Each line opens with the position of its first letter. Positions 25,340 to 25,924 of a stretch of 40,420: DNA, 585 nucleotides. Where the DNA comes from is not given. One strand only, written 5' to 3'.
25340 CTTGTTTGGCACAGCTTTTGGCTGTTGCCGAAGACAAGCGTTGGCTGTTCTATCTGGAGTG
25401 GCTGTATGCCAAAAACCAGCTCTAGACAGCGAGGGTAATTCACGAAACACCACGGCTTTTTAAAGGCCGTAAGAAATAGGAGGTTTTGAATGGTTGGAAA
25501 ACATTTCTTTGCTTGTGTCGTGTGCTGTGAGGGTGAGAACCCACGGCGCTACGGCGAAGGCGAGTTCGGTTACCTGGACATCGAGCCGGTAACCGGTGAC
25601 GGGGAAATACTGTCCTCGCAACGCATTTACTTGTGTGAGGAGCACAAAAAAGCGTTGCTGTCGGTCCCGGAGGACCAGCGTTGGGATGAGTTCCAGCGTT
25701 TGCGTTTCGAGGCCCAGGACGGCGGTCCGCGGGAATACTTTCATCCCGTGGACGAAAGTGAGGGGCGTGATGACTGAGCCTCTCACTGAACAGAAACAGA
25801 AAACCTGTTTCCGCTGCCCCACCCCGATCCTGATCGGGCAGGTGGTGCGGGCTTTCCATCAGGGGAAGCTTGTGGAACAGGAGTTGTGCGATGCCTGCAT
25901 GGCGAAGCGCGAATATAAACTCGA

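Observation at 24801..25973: Tandem array of four small CxxC zinc-ribbon ORFs in a G+C-rich island, an uncharacterised gene set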

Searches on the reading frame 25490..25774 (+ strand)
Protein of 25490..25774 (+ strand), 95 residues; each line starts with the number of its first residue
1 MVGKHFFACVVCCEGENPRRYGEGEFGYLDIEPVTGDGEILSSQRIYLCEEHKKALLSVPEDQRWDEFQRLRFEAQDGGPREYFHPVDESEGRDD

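Call 10: search_protein_families(library=pfam, proteins=[window:25490-25774:+], max_evalue=10)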
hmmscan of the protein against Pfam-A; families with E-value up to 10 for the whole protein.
window:25490-25774:+ (95 aa): 0 families

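Call 11: search_protein_families(library=phrogs, proteins=[window:25490-25774:+], max_evalue=10)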
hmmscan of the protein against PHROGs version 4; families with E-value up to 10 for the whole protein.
window:25490-25774:+ (95 aa): 1 family
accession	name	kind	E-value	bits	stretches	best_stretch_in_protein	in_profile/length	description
phrog_36451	-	unknown function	0.14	13.3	1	29-74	8-53/56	-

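Call 12: search_protein_families(library=ncbifam, proteins=[window:25490-25774:+], max_evalue=10)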
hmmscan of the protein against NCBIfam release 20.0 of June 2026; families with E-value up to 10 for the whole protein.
window:25490-25774:+ (95 aa): 0 families

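Call 14: find_encoding_contigs(protein=window:25490-25774:+, flank=10000, max_places=10)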
Protein window:25490-25774:+ (95 aa): 5 contigs read that carry it; 4 places shown.
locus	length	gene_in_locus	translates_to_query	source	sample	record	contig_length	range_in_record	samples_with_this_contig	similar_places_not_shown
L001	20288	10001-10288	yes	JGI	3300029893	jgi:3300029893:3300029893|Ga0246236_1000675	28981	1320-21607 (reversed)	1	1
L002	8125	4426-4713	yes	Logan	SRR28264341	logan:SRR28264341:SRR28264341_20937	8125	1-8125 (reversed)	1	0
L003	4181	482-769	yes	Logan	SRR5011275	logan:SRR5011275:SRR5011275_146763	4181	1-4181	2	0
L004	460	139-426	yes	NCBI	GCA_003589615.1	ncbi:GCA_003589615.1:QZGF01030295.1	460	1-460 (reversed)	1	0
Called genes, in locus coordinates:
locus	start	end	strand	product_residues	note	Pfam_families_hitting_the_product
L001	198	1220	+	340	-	PF00154:RecA_N, PF06745:ATPase (faint), PF08423:Rad51, PF13481:AAA_25 (faint), PF27531:MT3502_N (weak), PF01637:ATPase_2 (weak), PF21096:RecA_C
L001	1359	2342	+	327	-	PF00145:DNA_methylase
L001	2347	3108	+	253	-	PF11463:R-HINP1I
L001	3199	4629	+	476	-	PF01406:tRNA-synt_1e, PF01921:tRNA-synt_1f (faint), PF00133:tRNA-synt_1 (faint), PF09334:tRNA-synt_1g (faint), PF09190:DALR_2 (faint)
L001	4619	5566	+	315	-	PF01207:Dus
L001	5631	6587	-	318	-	PF01544:CorA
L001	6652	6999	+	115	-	PF01050:MannoseP_isomer, PF07883:Cupin_2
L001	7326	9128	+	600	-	PF13304:AAA_21 (faint), PF00005:ABC_tran, PF02463:SMC_N (faint)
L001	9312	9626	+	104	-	-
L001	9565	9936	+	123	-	-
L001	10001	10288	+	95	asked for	-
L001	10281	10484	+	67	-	-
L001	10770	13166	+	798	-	PF00133:tRNA-synt_1, PF01406:tRNA-synt_1e (faint), PF09334:tRNA-synt_1g, PF13603:tRNA-synt_1_2, PF00133:tRNA-synt_1, PF08264:Anticodon_1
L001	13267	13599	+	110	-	-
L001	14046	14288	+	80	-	PF26604:CBU_0592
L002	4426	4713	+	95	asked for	-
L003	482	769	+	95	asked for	-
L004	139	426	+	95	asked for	-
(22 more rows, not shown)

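Call 16: find_homologous_proteins(query=window:25490-25774:+, max_evalue=0.01)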
Query window:25490-25774:+ (95 aa): 3 proteins with E <= 0.01 among 4 candidates.
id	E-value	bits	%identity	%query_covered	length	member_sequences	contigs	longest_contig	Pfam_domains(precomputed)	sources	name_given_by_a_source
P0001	1.8e-60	220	100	100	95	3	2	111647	-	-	-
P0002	1.2e-43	166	73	100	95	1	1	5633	-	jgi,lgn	jgi:hypothetical protein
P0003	5.8e-21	93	53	96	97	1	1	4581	-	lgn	-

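Call 17: find_encoding_contigs(protein=P0002, flank=10000)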
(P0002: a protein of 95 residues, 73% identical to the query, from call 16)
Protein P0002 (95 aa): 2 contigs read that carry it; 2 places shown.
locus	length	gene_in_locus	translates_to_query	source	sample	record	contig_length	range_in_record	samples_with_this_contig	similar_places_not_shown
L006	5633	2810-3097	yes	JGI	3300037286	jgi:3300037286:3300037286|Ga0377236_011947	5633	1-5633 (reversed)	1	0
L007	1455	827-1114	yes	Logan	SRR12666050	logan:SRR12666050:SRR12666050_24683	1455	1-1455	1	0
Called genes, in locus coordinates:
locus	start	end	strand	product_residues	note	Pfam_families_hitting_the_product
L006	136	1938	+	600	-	PF00005:ABC_tran, PF02463:SMC_N (faint)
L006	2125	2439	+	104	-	-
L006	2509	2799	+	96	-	-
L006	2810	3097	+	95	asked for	-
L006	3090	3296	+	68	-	-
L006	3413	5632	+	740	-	?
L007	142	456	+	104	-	-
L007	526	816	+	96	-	-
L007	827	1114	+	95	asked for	-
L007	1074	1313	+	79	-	-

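Call 18: find_encoding_contigs(protein=P0003, flank=10000)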
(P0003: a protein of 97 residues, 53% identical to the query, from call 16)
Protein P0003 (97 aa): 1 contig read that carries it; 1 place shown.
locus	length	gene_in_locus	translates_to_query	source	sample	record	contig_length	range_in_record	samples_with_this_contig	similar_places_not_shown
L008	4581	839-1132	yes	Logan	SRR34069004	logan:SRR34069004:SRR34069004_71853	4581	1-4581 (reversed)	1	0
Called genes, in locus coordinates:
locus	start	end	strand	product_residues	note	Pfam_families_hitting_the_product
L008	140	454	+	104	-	-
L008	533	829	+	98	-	-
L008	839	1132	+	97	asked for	-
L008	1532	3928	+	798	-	PF00133:tRNA-synt_1, PF01406:tRNA-synt_1e (faint), PF09334:tRNA-synt_1g, PF13603:tRNA-synt_1_2, PF00133:tRNA-synt_1, PF08264:Anticodon_1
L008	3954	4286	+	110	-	-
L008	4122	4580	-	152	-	?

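Call 52: predict_structure(alignment_id=A5)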
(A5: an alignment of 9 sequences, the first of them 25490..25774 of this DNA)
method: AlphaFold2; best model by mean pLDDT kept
length: 95 residues; sequences in the alignment: 9
mean_pLDDT: 66.1   pTM: 0.55
mean pLDDT of the five models: 66.1, 60.7, 60.4, 60.0, 58.4
residues with pLDDT >= 90: 0; 70-90: 52; 50-70: 14; < 50: 29
segments of 3 or more residues with pLDDT < 50: 1-6, 78-95
pLDDT, mean of each block of 10 residues (from residue 1): 52 60 63 76 80 85 84 65 43 43
secondary structure, 60 per line:
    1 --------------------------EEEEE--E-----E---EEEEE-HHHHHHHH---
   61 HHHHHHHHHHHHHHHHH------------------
elements in order: E27-31 E44-48 H50-57 H61-77
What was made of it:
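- On Zinc finger (ribbon / treble clef): Only a medium-confidence AlphaFold2 model is available (pLDDT 66, call 52).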

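Call 55: fold_search(model_id=the predicted structure, library=pdb)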
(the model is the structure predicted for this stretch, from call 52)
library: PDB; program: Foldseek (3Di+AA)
matches with E <= 10: 237; with E <= 0.001: 0
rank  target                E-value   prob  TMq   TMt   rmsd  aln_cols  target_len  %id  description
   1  6zj3_SY               2.3e-01  0.41  0.30  0.34   7.0        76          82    9  Cryo-EM structure of the highly atypical cytoplasmic ribosome of Euglena gracilis (released 2020-10-07)
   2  7olc_SV               2.3e-01  0.41  0.29  0.31   6.9        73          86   14  Thermophilic eukaryotic 80S ribosome at idle POST state (released 2022-01-26)
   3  8auv_G                2.8e-01  0.38  0.30  0.33   6.5        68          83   12  Cryo-EM structure of the plant 40S subunit (released 2023-06-07)
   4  7pzy_W                2.9e-01  0.30  0.30  0.31   7.8        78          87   14  Structure of the vacant Candida albicans 80S ribosome (released 2022-05-18)
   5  8a98_SY               3.3e-01  0.33  0.30  0.33   7.8        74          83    8  CRYO-EM STRUCTURE OF LEISHMANIA MAJOR 80S RIBOSOME : snoRNA MUTANT (released 2023-10-11)
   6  4bts_AZ               3.8e-01  0.20  0.24  0.23   6.2        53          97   13  THE CRYSTAL STRUCTURE OF THE EUKARYOTIC 40S RIBOSOMAL SUBUNIT IN COMPLEX WITH EIF1 AND EIF1A (released 2013-07-17)
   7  7r81_W2               4.1e-01  0.38  0.34  0.37   6.5        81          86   15  Structure of the translating Neurospora crassa ribosome arrested by cycloheximide (released 2021-12-01)
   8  7syx_W                4.9e-01  0.28  0.31  0.34   7.6        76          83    9  Structure of the delta dII IRES eIF5B-containing 48S initiation complex, closed conformation. Structure 15(delta dII) (released 2022-07-13)
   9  7o7y_Au               5.2e-01  0.25  0.29  0.33   6.7        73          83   14  Rabbit 80S ribosome stalled close to the mutated SARS-CoV-2 slippery site by a pseudoknot (high resolution) (released 2021-06-02)
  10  8q7z_Au               5.2e-01  0.25  0.30  0.34   7.3        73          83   14  Structure of the G. gallus 80S non-rotated ribosome (released 2024-08-28)
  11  9h3g_BW               6.8e-01  0.25  0.31  0.37   6.4        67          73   12  Structure of the Arabidopsis thaliana 80S ribosome in complex with P- and E-site tRNAs and mRNA (released 2026-02-04)
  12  8qie_SY               6.8e-01  0.15  0.24  0.26   6.7        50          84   10  CRYO-EM STRUCTURE OF LEISHMANIA MAJOR 80S RIBOSOME : LM32Cs1C1 mutant snoRNA overexpression, class 4 (released 2025-01-01)
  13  7oyc_V2               7.2e-01  0.21  0.31  0.34   7.3        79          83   11  Cryo-EM structure of the Xenopus egg 80S ribosome (released 2022-07-20)
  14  5aj0_BV               7.7e-01  0.21  0.31  0.35   6.2        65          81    9  Cryo electron microscopy of actively translating human polysomes (POST state). (released 2015-05-20)
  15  8ova_AR               8.2e-01  0.20  0.30  0.31   7.2        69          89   10  CRYO-EM STRUCTURE OF TRYPANOSOMA BRUCEI PROCYCLIC FORM 80S RIBOSOME : PARENTAL STRAIN (released 2023-11-29)
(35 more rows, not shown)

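Call 56: search_protein_representatives(alignment_id=A5)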
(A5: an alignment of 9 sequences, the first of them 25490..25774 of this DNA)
Query: 9 sequences, 97 profile positions. Proteins with E-value up to 0.001 (for the whole library): 11; up to 1e-10: 4; up to 1e-30: 1. The best 11 are listed.
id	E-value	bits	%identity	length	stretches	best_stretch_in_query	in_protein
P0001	3.6e-36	139.6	-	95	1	2-97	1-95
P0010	1.1e-24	102.8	-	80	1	1-79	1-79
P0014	1.4e-21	92.9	-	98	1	1-97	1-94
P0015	5.8e-13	65.3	-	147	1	6-95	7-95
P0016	7.8e-09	52.0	-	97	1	7-80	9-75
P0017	5.9e-06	42.8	-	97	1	3-81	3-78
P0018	8.4e-06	42.3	-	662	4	49-91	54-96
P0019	1.2e-05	41.8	-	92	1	5-76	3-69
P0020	4.2e-04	36.8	-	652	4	49-82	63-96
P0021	8.4e-04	35.9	-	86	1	6-80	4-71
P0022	9.7e-04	35.7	-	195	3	43-75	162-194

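Call 58: find_encoding_contigs(protein=P0019, flank=6000, max_places=4)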
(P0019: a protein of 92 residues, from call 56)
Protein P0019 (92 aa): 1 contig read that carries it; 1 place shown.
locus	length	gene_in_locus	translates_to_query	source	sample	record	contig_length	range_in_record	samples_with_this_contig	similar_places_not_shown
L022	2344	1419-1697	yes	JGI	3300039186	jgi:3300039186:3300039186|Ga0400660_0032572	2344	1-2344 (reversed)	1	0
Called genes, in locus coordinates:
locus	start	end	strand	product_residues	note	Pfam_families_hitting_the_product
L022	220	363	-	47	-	-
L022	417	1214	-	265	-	-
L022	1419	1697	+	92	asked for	-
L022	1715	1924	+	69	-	-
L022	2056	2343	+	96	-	?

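Call 59: find_encoding_contigs(protein=P0016, flank=6000, max_places=4)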
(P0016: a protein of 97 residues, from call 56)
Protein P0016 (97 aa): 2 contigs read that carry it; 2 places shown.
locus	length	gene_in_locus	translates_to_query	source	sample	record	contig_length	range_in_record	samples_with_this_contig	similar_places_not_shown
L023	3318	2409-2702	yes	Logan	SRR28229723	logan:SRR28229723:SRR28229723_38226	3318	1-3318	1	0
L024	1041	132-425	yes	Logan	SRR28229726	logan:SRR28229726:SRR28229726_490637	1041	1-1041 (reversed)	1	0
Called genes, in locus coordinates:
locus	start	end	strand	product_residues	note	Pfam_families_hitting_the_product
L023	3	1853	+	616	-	?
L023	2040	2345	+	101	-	-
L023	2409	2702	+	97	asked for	-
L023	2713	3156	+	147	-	-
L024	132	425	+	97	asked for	-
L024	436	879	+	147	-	-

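Call 66: search_protein_families(library=padloc, proteins=[window:25490-25774:+, P0015, P0019], max_evalue=1)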
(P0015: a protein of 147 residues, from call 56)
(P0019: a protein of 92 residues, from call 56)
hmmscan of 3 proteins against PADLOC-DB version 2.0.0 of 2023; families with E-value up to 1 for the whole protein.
window:25490-25774:+ (95 aa): 0 families

P0015 (147 aa): 0 families

P0019 (92 aa): 0 families

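Call 74: fold_search(model_id=the predicted structure, library=viral)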
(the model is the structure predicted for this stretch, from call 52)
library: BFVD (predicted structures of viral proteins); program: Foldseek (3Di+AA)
matches with E <= 10: 504; with E <= 0.001: 0
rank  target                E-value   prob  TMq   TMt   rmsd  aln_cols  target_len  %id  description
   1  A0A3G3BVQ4            1.5e-01  0.89  0.46  0.56   3.8        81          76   15  Uncharacterized protein [Bacillus phage vB_BcoS-136]
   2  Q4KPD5                1.8e-01  0.87  0.40  0.45   3.3        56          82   21  ORF 52 [Haloarcula hispanica SH1 virus]
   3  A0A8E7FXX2            1.9e-01  0.13  0.21  0.17  10.1        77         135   13  (no name in the UniProt tables at hand)
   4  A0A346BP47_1          2.9e-01  0.47  0.33  0.04   4.7        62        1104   13  (no name in the UniProt tables at hand)
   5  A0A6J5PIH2            3.6e-01  0.25  0.29  0.17  15.2        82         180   15  Uncharacterized protein [uncultured Caudovirales phage]
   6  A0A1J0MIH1            5.2e-01  0.28  0.25  0.41   7.0        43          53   16  Uncharacterized protein [Pseudomonas phage PA5]
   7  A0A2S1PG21            5.9e-01  0.10  0.20  0.20   7.7        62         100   16  Uncharacterized protein [Pseudomonas phage 98PfluR60PP]
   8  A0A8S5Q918            5.9e-01  0.08  0.21  0.17  11.5        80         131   18  Antirepressor protein ant N-terminal domain-containing protein [Siphoviridae sp. ctjOC2]
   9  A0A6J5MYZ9            6.3e-01  0.15  0.26  0.22   8.1        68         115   16  Uncharacterized protein [uncultured Caudovirales phage]
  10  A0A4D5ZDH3            6.3e-01  0.08  0.21  0.12  12.3       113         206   13  Uncharacterized protein [Burkholderia phage BcepSaruman]
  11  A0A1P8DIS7            6.8e-01  0.12  0.21  0.26  10.0        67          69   24  (no name in the UniProt tables at hand)
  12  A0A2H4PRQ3            6.8e-01  0.06  0.18  0.18  10.7        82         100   18  Uncharacterized protein [Proteus phage PM135]
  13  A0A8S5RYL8            7.7e-01  0.10  0.20  0.06  15.4        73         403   12  Uncharacterized protein [Myoviridae sp. ctNQV2]
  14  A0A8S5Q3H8            8.2e-01  0.30  0.31  0.45   6.1        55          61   18  Putative zinc ribbon domain [Siphoviridae sp. ctLqe90]
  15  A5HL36                8.7e-01  0.13  0.25  0.25   6.2        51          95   24  PfWMP3_22 [Phormidium phage Pf-WMP3]
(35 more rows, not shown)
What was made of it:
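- Tried and rejected: The Z3 model (pLDDT 66) was searched against PDB and BFVD; the best E-values were 0.23 and 0.15, so they were rejected (calls 52, 55, 74).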

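Call 86: find_encoding_contigs(protein=P0017, flank=5000, max_places=3)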
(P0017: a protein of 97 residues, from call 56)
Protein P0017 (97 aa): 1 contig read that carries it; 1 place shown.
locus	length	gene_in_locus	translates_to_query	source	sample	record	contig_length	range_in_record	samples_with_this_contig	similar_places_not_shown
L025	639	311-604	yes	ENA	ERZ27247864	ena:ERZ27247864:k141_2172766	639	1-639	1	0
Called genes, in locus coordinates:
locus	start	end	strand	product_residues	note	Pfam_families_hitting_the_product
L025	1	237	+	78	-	?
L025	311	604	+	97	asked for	-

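Call 87: find_encoding_contigs(protein=P0021, flank=5000, max_places=3)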
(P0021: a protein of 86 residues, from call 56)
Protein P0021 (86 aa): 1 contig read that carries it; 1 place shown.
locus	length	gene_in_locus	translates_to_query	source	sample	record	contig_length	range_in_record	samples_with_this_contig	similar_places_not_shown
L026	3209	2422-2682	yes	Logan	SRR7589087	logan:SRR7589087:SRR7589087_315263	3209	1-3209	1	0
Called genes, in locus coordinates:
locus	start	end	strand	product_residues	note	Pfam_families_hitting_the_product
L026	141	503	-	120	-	-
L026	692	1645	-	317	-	-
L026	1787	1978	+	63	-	-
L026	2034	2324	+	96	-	-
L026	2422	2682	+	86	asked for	-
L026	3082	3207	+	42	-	?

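Call 93: search_protein_families(library=pfam, proteins=[P0018, P0022, P0015, P0016, P0017, P0019, P0021, L022:1715-1921:+, L026:2691-2891:+, L023:2040-2342:+], max_evalue=0.01)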
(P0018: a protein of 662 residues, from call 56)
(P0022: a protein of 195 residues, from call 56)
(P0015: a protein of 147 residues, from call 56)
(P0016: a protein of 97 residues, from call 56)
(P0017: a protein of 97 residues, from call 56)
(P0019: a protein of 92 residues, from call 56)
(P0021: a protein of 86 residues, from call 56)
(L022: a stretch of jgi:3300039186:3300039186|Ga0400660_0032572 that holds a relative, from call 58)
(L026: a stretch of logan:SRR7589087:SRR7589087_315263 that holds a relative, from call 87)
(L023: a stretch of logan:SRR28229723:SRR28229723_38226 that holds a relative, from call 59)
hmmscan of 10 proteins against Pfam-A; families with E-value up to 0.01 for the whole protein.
P0018 (662 aa): 13 families
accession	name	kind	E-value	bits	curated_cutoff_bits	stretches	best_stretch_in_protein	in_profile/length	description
PF12773.13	DZR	-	1.9e-06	28.4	27.3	0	478-529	9-35/45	Double zinc ribbon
PF20020.4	DUF6431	-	7.5e-06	26.1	26.6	0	484-525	1-39/82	Domain of unknown function (DUF6431)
PF21344.3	Zn_ribbon_LysW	-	1.3e-05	25.2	27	0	2-11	22-31/46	Alpha-aminoadipate carrier protein LysW-like, globular domain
PF01599.25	Ribosomal_S27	-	2.9e-05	24.3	22.3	0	411-433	20-42/44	Ribosomal protein S27a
PF24460.1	DUF7575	-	0.00016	21.4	28.5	0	52-63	2-13/28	Domain of unknown function (DUF7575)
PF23548.1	Zn_ribbon_FGT1_2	-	0.00047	20.1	27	0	3-13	22-32/35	FORGETTER1 second zinc ribbon domain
PF03966.22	Trm112p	-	0.00052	20.3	22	0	409-434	8-33/40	Trm112p-like protein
PF14354.12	Lar_restr_allev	-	0.00059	20.5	28.6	0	408-433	3-29/58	Restriction alleviation protein Lar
PF07754.17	HVO_2753_ZBP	-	0.0011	19.2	33.2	0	46-62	9-25/46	Small zinc finger protein HVO_2753-like, Zn-binding pocket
PF24485.1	zf-C2H2_DHX34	-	0.0013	19.2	27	0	54-64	2-12/25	DHX34-like, C2H2-type zinc finger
PF07191.17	Zn_ribbon_6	-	0.0028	18.1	25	0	484-532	3-43/67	Double zinc ribbon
PF13005.12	zf-IS66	-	0.0034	18.2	27.3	0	517-525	38-46/46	zinc-finger binding domain of transposase IS66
PF14690.11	Zn_ribbon_ISL3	-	0.0042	17.9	25.5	0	482-497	3-18/47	zinc-finger of transposase IS204/IS1001/IS1096/IS1165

P0022 (195 aa): 8 families
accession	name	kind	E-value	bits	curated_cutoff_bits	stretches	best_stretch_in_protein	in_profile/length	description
PF10217.14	DUF2039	-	1.9e-06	28.5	27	0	33-83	9-59/89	Uncharacterized conserved protein (DUF2039)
PF07191.17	Zn_ribbon_6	-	1.1e-05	25.8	25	0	43-79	19-57/67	Double zinc ribbon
PF03119.21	DNA_ligase_ZBD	-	0.00075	19.8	25.8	0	113-132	1-20/27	NAD-dependent DNA ligase C4 zinc finger domain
PF25165.1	DUF7828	-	0.00085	19.4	25.7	0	45-71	19-45/87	Domain of unknown function (DUF7828)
PF18912.6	DZR_2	-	0.0028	17.9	27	0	163-180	17-34/56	Double zinc ribbon domain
PF21202.3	SLX1_C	-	0.0035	18.1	27.2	0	111-124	49-62/65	Structure-specific endonuclease subunit SLX1, C-terminal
PF21302.3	Zn_ribbon_RlmA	-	0.0076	16.7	27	0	113-134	2-21/44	RlmA, N-terminal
PF16919.11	PknG_rubred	-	0.0081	16.6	28.5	0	107-126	54-73/74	Protein kinase G rubredoxin domain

P0015 (147 aa): 0 families

P0016 (97 aa): 0 families

P0017 (97 aa): 0 families

P0019 (92 aa): 0 families

P0021 (86 aa): 0 families

L022:1715-1921:+ (69 aa): 0 families

L026:2691-2891:+ (67 aa): 0 families

L023:2040-2342:+ (101 aa): 4 families
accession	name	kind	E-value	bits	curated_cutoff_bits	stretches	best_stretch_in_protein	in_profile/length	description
PF07191.17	Zn_ribbon_6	-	0.0012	19.2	25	0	6-35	14-40/67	Double zinc ribbon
PF18912.6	DZR_2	-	0.0014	18.8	27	0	63-92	35-56/56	Double zinc ribbon domain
PF09723.15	Zn_ribbon_8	-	0.0041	17.5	34.4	1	67-97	8-38/41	Zinc ribbon domain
PF12773.13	DZR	-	0.0073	16.9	27.3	0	6-35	10-35/45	Double zinc ribbon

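Call 95: search_dna_similar(query=window:25490-25774:+, collection=phages, mode=protein, max_evalue=0.1, max_rows=5)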
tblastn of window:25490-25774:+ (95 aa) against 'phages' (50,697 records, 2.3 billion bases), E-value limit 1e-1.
No match.
